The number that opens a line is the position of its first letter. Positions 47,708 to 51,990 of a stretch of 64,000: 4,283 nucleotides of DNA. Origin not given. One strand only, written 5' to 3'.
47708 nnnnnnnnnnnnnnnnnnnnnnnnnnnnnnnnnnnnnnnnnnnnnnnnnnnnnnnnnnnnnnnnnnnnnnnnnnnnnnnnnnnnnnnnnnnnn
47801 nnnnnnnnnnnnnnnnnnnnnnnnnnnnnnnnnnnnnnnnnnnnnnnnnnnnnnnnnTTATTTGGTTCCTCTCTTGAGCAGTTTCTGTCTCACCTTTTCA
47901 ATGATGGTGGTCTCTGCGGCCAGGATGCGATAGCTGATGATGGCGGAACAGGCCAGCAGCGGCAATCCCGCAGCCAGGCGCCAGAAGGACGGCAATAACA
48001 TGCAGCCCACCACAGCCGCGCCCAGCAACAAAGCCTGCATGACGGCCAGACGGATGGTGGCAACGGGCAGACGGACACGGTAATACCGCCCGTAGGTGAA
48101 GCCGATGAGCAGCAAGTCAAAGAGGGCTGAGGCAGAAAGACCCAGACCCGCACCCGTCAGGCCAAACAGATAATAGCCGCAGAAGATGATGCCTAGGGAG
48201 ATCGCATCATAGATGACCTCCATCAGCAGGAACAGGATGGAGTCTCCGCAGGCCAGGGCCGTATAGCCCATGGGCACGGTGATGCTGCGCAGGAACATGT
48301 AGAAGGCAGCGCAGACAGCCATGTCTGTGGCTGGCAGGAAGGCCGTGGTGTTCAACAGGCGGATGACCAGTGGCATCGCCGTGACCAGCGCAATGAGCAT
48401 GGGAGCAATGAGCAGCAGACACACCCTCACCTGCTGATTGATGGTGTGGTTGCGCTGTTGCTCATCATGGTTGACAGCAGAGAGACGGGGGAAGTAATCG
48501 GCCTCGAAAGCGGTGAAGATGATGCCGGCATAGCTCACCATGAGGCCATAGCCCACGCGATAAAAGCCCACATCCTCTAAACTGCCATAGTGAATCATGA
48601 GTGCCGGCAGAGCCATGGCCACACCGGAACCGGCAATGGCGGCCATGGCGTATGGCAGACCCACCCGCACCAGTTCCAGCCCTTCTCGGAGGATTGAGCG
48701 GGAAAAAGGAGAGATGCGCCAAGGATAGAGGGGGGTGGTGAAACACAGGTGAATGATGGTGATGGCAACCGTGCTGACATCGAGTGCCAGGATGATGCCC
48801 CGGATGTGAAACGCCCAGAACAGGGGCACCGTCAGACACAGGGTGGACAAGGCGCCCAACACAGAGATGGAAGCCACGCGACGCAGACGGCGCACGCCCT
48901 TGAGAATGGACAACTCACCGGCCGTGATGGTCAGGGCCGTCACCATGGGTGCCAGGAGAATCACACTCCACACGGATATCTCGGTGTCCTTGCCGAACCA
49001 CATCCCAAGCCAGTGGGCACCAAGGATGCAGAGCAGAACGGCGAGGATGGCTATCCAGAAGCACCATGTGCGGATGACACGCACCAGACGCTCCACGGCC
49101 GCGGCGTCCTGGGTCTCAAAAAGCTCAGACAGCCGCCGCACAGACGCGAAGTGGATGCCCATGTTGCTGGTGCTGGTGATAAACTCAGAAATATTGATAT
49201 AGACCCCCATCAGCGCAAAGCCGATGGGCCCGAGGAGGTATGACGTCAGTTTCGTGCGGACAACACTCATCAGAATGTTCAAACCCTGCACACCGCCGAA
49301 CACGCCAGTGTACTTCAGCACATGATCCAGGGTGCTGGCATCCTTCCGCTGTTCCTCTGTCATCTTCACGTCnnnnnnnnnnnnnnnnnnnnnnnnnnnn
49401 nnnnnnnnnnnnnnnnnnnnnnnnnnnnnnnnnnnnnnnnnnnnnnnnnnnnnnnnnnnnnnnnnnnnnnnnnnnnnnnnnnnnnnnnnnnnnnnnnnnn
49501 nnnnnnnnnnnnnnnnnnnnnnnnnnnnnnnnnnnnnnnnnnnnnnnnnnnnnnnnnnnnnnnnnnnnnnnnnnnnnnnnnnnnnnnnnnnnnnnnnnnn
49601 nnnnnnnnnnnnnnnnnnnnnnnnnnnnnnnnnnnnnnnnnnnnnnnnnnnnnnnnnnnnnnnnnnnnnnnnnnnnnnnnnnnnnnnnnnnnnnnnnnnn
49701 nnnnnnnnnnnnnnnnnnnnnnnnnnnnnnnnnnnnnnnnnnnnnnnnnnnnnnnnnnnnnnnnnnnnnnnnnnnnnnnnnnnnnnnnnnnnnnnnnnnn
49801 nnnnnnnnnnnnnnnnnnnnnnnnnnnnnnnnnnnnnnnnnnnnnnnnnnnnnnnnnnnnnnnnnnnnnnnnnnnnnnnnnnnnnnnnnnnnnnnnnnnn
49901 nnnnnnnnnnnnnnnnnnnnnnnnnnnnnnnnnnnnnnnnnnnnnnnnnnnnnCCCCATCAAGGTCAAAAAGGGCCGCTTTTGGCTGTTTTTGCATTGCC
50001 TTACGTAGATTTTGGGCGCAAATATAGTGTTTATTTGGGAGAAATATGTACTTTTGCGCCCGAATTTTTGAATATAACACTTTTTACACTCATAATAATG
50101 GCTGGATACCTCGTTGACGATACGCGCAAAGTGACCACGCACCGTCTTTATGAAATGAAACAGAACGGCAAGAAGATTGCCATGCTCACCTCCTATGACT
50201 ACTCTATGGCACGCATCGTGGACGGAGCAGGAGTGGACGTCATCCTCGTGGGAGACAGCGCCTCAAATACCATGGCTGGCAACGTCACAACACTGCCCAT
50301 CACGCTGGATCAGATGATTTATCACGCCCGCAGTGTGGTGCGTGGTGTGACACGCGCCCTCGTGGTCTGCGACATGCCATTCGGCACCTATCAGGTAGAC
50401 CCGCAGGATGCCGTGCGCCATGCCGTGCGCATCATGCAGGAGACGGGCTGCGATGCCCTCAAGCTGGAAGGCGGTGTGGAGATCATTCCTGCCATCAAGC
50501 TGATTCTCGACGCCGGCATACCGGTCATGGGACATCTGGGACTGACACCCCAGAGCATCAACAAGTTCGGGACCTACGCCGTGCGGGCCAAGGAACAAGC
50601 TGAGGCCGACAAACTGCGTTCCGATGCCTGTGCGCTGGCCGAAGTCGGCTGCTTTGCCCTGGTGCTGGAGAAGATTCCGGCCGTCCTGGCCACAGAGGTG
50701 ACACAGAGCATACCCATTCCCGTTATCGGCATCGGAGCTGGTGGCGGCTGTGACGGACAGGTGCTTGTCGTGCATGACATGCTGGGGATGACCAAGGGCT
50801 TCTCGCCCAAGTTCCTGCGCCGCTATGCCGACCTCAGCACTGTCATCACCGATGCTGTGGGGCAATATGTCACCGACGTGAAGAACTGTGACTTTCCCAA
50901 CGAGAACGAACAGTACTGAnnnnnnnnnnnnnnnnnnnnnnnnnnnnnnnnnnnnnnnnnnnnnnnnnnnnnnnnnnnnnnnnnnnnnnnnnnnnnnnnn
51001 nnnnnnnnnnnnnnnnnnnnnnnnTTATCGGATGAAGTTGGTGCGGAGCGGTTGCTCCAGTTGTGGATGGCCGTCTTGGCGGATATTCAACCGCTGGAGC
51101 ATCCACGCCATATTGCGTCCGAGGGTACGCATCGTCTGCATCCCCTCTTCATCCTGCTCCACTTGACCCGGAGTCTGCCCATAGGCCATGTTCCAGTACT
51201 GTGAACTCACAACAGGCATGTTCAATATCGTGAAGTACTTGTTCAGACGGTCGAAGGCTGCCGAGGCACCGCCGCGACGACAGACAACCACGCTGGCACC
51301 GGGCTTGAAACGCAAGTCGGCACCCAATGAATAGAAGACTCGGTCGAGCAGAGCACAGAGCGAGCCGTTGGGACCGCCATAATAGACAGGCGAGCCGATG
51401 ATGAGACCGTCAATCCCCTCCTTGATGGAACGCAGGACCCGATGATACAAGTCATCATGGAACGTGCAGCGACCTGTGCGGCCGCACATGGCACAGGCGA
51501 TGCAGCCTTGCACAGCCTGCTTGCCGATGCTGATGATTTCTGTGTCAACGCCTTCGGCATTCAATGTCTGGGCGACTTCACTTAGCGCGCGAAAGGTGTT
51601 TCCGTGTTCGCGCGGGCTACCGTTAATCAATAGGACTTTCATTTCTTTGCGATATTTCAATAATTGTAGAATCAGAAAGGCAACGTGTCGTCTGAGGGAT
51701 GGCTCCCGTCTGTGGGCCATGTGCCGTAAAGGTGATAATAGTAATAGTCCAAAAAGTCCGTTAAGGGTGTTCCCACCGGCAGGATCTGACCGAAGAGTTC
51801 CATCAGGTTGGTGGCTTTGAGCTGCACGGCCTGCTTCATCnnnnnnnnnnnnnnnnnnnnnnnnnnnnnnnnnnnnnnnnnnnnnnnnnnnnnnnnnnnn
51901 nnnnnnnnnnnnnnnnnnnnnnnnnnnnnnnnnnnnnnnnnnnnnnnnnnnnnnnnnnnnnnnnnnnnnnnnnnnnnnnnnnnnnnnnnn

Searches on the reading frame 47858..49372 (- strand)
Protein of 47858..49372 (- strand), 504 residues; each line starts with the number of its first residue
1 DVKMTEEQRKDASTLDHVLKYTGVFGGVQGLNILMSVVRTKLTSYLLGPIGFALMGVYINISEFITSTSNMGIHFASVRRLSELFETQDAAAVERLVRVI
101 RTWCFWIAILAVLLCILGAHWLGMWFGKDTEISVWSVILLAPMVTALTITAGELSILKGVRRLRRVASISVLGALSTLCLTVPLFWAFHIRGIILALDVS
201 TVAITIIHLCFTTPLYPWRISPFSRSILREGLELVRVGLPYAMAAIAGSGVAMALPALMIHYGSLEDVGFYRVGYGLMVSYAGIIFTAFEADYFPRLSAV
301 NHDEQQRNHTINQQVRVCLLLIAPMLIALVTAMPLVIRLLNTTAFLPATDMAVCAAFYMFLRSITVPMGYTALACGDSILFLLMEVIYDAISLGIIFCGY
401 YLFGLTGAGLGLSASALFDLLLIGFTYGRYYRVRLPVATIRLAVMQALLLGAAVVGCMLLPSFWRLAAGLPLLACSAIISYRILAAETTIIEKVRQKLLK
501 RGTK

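Call 86: search_protein_families(library=pfam, proteins=[window:47858-49372:-], max_evalue=0.0001)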
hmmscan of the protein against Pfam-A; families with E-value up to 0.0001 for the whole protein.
window:47858-49372:- (504 aa): 2 families
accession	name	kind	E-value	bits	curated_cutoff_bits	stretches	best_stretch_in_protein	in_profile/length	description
PF13440.11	Polysacc_synt_3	-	1.4e-15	57.7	23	1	46-348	5-291/293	Polysaccharide biosynthesis protein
PF01943.22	Polysacc_synt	-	3e-13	50.3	28.2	1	19-298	2-271/274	Polysaccharide biosynthesis protein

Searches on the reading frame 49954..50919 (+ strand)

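Call 86: search_protein_families(library=pfam, proteins=[window:49954-50919:+], max_evalue=0.0001)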
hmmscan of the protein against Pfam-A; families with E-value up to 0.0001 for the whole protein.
window:49954-50919:+ (321 aa): 1 family
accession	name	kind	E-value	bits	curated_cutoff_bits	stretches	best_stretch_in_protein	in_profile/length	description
PF02548.21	Pantoate_transf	-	8.4e-114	379.8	28.7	1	59-317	1-259/259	Ketopantoate hydroxymethyltransferase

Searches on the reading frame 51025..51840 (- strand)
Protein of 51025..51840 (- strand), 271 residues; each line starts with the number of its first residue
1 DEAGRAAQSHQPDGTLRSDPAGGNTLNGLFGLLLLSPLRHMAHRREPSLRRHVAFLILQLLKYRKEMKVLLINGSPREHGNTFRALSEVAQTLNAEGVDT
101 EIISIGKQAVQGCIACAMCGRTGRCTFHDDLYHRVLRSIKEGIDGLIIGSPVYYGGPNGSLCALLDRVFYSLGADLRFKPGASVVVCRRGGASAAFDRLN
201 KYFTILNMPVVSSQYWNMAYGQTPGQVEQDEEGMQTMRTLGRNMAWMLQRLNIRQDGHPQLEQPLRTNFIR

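Call 86: search_protein_families(library=pfam, proteins=[window:51025-51840:-], max_evalue=0.0001)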
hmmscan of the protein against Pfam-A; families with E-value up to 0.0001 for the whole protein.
window:51025-51840:- (271 aa): 1 family
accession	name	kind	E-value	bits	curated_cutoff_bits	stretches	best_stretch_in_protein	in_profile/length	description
PF03358.20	FMN_red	-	7.6e-28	97.4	24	1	67-221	1-150/152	NADPH-dependent FMN reductase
